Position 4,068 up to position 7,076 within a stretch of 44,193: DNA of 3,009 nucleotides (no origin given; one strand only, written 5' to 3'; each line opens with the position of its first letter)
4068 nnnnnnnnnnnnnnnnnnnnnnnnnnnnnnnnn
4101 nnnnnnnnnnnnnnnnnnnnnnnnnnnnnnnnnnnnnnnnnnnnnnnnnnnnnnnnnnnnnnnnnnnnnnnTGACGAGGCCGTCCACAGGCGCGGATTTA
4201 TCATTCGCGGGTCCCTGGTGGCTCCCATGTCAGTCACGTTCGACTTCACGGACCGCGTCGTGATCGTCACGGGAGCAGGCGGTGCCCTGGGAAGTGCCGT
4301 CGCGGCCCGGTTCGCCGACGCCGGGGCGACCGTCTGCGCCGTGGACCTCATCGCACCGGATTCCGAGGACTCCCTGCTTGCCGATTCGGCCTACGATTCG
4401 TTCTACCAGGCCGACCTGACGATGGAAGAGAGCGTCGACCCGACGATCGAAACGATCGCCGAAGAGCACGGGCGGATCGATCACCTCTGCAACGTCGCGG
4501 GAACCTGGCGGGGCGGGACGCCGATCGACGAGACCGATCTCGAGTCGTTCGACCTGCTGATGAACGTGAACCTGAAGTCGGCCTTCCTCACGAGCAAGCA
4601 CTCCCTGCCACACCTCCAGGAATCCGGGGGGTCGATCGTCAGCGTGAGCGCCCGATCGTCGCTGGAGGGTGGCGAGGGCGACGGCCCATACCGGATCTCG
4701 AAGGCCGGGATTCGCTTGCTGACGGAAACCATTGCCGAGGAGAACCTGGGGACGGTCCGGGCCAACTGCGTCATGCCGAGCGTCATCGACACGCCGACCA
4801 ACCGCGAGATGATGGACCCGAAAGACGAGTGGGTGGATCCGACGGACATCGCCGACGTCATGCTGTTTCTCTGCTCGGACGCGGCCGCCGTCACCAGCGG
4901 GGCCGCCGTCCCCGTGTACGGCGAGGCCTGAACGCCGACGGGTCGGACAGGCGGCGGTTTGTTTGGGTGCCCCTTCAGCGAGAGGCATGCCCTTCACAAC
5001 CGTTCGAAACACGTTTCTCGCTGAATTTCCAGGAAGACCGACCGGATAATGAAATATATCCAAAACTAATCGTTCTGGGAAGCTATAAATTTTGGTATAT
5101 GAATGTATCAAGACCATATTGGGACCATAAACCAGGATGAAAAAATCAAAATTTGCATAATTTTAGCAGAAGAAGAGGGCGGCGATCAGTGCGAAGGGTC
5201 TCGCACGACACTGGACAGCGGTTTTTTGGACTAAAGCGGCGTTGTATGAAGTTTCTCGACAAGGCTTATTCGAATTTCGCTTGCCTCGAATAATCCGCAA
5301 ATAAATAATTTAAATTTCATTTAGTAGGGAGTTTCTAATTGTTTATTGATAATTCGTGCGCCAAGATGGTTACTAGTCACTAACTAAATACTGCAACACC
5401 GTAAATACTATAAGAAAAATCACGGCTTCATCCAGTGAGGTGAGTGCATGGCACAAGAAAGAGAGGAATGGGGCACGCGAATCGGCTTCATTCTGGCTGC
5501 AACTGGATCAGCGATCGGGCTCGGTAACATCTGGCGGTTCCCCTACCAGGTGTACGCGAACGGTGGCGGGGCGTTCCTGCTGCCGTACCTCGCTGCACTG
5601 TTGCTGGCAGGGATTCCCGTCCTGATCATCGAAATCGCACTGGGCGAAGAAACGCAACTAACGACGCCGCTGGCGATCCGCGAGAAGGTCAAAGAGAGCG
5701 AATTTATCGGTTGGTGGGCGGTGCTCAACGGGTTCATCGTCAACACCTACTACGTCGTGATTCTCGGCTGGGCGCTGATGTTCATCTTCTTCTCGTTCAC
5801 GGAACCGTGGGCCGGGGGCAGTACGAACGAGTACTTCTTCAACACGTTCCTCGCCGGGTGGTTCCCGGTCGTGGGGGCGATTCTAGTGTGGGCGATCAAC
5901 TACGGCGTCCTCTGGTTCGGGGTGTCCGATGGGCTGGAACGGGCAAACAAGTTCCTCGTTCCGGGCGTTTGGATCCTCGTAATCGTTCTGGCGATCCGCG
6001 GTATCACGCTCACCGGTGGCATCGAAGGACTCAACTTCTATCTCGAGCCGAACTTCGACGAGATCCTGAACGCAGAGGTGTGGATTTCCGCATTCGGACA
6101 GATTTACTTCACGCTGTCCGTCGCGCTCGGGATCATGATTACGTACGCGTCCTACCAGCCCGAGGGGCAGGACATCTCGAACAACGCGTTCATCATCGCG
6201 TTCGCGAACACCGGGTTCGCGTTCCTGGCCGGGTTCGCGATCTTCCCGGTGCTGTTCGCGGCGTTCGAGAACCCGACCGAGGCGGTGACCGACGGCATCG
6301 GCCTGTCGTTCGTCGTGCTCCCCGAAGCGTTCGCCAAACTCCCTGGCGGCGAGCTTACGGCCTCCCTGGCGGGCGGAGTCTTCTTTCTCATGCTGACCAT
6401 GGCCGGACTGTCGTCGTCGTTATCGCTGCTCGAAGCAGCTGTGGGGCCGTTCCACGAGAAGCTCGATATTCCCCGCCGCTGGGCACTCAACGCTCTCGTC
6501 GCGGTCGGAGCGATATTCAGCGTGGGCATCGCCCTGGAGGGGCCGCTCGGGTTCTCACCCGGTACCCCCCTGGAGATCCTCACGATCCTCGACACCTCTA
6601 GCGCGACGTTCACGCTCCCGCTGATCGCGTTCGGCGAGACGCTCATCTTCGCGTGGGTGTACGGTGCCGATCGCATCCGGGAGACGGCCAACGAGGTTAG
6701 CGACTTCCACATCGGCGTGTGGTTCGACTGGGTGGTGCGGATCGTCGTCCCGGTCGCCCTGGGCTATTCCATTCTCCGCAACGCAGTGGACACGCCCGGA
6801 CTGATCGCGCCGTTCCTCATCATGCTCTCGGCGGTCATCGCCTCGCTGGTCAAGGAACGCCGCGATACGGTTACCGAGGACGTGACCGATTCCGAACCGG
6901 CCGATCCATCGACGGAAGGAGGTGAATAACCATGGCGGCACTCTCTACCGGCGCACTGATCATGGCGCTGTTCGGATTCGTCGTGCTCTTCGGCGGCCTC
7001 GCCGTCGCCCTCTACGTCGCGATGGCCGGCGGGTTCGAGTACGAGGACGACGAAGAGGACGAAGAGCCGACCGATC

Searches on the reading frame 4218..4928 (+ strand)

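Call 35: search_protein_families(library=pfam, proteins=[window:4218-4928:+], max_evalue=0.001)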
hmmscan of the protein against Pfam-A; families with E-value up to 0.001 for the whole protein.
window:4218-4928:+ (237 aa): 4 families
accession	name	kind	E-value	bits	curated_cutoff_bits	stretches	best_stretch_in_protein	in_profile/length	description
PF13561.12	adh_short_C2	-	1.1e-39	136.8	27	1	23-233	7-231/236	Enoyl-(Acyl carrier protein) reductase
PF00106.31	adh_short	-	2.7e-36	125.3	26.6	1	13-199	1-191/195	short chain dehydrogenase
PF01370.27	Epimerase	-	6.6e-07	29.4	20.9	1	15-176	1-160/240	NAD dependent epimerase/dehydratase family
PF23441.1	SDR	-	0.00042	20.2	27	1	66-193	69-197/258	SDR-like rossmann domain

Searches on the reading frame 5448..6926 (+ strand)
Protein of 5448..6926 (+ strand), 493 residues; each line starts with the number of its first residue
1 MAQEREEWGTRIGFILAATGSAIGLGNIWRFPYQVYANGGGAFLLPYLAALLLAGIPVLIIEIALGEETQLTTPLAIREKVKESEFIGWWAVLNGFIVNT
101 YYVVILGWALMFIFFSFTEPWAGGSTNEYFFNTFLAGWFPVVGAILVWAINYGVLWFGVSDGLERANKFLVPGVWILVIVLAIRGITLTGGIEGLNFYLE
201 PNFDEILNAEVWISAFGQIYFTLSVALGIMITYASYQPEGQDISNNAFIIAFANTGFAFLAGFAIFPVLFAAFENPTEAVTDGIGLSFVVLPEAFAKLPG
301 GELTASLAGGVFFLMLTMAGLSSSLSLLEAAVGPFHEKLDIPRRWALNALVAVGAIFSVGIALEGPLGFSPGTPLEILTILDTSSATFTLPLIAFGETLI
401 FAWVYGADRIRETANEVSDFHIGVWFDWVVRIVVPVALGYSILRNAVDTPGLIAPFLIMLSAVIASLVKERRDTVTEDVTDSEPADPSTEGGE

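Call 35: search_protein_families(library=pfam, proteins=[window:5448-6926:+], max_evalue=0.001)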
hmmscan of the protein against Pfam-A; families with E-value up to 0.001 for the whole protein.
window:5448-6926:+ (493 aa): 1 family
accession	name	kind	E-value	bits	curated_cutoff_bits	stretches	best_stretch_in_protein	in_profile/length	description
PF00209.24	SNF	-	5e-89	299.8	27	2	145-446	181-481/524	Sodium:neurotransmitter symporter family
